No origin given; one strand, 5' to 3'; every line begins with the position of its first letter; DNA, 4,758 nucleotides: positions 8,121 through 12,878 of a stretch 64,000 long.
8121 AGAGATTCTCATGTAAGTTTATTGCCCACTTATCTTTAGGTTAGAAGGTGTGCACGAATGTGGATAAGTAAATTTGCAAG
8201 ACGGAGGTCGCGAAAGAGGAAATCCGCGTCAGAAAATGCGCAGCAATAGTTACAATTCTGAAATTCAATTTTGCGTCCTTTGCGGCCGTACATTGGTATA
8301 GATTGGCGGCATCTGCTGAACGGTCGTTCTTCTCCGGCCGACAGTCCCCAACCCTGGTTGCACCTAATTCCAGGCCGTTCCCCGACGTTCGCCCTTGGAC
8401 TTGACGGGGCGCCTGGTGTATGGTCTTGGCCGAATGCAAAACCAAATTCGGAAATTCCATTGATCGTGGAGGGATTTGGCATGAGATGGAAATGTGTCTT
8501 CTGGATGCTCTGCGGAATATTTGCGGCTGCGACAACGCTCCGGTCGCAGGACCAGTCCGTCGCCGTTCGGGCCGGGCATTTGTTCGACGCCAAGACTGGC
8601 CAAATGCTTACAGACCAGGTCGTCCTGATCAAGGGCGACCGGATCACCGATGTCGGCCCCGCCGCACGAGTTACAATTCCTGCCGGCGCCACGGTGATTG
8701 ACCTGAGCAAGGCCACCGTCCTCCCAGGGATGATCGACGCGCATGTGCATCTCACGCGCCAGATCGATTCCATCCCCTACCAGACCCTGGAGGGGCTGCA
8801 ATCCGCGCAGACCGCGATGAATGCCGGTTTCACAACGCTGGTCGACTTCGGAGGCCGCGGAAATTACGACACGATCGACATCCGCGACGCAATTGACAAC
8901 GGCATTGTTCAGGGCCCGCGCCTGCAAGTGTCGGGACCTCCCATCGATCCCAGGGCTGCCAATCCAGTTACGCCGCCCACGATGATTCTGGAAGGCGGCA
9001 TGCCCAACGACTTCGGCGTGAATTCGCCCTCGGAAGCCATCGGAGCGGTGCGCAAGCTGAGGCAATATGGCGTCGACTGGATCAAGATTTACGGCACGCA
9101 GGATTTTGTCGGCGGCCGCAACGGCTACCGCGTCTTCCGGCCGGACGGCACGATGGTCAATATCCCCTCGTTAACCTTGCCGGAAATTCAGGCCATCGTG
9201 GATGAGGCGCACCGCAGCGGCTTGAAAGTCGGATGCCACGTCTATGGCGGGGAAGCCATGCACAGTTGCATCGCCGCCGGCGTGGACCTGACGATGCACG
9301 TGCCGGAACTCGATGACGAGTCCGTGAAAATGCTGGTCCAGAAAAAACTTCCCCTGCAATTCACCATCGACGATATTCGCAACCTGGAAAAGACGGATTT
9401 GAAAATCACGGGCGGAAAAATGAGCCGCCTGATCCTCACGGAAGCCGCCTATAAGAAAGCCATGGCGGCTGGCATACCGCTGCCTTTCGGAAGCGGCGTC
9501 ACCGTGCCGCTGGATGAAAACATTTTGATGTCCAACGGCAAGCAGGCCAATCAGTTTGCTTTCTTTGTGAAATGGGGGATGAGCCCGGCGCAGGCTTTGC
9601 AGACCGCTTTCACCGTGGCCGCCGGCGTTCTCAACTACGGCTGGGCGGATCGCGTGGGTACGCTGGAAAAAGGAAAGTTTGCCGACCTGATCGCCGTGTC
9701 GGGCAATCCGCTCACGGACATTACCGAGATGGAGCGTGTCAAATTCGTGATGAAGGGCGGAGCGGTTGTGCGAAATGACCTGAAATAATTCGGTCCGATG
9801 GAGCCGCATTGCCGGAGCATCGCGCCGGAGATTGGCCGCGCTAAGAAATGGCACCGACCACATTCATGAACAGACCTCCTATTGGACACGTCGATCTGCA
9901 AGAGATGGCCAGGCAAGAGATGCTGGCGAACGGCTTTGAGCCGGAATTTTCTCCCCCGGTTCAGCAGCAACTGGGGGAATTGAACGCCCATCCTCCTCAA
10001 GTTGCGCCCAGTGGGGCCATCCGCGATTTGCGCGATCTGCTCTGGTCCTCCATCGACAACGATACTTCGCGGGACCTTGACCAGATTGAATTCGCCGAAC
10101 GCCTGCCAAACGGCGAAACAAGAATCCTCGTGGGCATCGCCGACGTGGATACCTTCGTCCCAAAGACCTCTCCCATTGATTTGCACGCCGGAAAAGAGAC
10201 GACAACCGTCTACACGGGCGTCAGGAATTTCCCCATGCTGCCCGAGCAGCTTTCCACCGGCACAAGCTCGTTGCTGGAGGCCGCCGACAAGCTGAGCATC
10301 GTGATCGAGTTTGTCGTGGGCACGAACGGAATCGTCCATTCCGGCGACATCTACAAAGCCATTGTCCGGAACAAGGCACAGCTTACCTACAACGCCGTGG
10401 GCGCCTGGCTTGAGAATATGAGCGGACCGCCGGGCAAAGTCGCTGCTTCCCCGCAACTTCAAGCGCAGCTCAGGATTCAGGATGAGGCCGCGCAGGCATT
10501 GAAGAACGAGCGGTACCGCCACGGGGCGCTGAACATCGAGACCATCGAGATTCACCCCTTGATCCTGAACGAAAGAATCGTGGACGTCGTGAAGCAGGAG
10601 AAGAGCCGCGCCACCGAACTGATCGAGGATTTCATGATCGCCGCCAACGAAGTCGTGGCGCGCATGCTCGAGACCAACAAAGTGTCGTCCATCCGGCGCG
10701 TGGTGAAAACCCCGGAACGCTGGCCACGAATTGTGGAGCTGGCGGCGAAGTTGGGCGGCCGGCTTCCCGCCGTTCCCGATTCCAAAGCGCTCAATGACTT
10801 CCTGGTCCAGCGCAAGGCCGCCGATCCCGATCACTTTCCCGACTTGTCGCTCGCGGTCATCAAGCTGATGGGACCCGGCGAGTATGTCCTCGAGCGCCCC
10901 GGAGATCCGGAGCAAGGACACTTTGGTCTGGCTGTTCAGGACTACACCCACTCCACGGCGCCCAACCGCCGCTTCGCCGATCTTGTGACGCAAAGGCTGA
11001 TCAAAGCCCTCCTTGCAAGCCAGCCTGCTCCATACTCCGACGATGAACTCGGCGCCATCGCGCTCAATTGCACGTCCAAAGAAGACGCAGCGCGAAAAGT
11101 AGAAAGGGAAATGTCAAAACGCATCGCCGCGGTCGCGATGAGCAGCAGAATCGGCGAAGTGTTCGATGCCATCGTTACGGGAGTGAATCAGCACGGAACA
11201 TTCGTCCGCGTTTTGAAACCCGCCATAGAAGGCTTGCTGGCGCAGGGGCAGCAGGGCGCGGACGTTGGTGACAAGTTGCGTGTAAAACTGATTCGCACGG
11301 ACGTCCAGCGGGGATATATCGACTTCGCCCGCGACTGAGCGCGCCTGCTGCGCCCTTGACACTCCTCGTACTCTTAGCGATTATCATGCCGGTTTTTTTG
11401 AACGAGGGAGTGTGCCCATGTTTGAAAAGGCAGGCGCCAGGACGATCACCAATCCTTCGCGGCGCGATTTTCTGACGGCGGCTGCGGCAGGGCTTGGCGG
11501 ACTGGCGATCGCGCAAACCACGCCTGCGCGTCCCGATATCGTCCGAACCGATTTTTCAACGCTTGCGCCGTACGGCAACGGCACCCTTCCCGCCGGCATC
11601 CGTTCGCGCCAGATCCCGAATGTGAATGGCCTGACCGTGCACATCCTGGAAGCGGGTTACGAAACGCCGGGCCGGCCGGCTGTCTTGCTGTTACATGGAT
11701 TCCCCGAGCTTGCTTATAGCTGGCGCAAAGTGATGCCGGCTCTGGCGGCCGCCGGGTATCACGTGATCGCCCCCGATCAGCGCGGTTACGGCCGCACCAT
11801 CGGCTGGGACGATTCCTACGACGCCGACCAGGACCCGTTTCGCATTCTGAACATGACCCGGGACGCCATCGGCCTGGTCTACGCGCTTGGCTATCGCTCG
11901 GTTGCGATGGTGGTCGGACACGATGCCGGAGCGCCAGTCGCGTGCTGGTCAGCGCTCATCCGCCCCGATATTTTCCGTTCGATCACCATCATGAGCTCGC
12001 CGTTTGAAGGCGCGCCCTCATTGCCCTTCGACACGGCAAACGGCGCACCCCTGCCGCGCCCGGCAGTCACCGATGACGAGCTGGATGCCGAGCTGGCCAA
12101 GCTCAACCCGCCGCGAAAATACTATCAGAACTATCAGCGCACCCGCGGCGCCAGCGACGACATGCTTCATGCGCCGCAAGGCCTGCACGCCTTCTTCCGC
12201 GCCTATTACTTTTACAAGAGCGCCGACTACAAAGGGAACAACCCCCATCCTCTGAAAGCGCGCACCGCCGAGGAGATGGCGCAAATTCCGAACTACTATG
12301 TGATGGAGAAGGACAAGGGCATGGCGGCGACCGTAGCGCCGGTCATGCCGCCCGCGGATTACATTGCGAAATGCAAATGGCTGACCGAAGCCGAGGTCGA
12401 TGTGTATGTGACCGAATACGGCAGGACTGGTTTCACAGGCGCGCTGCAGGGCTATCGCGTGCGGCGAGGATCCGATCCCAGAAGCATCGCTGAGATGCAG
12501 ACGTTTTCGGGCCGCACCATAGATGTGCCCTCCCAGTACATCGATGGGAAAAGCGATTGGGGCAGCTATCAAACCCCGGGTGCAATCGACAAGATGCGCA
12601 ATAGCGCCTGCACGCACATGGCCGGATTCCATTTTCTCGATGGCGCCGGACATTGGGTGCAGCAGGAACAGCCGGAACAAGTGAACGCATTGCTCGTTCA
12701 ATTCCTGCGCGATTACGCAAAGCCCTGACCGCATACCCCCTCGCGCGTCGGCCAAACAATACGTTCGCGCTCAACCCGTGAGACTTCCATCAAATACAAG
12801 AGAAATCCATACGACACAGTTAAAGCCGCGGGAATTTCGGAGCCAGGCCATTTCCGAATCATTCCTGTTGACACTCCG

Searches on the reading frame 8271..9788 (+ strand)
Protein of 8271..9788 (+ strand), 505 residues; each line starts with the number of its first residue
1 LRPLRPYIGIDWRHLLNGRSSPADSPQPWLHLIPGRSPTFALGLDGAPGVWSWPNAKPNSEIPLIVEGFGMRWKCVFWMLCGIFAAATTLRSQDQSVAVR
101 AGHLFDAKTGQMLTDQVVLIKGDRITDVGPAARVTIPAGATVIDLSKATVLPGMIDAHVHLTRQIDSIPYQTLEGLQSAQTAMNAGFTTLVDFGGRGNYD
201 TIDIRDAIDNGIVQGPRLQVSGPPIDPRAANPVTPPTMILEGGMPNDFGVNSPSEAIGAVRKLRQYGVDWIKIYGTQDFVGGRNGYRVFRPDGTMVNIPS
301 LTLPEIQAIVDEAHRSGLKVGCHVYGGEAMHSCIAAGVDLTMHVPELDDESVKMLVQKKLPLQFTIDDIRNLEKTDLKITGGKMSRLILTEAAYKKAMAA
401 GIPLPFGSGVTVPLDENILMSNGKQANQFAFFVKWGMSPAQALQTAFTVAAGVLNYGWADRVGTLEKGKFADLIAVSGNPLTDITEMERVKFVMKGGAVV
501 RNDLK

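Call 89: search_protein_families(library=pfam, max_evalue=0.0001, proteins=[window:8271-9788:+])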
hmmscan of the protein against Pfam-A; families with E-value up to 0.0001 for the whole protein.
window:8271-9788:+ (505 aa): 2 families
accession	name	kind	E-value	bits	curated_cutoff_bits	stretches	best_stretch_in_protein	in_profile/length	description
PF01979.26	Amidohydro_1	-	9.7e-28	97.8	25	1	149-500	1-345/345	Amidohydrolase family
PF07969.17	Amidohydro_3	-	6.3e-11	42.9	29.7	0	142-196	2-54/472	Amidohydrolase family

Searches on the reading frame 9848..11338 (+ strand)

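Call 89: search_protein_families(library=pfam, max_evalue=0.0001, proteins=[window:9848-11338:+])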
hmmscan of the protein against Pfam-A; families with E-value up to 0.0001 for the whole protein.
window:9848-11338:+ (496 aa): 3 families
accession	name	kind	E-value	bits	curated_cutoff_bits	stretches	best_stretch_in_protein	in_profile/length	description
PF00773.25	RNB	-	4e-78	263.4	29.3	1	59-390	2-325/326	RNB domain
PF18614.7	RNase_II_C_S1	-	4.8e-16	58.8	26.6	1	437-495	1-58/59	RNase II-type exonuclease C-terminal S1 domain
PF00575.29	S1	-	7.2e-07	29.9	22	1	434-494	3-72/74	S1 RNA binding domain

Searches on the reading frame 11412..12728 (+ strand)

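Call 89: search_protein_families(library=pfam, max_evalue=0.0001, proteins=[window:11412-12728:+])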
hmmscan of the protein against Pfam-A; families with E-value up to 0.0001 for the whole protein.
window:11412-12728:+ (438 aa): 3 families
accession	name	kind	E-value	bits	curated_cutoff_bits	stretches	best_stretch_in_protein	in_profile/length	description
PF00561.26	Abhydrolase_1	-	2.7e-21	76.8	25.8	1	89-217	1-120/245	alpha/beta hydrolase fold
PF12697.13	Abhydrolase_6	-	2.2e-15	58.3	26.3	1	91-426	1-216/217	Alpha/beta hydrolase family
PF12146.15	Hydrolase_4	-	8.4e-08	32.2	27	1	88-198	4-110/239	Serine aminopeptidase, S33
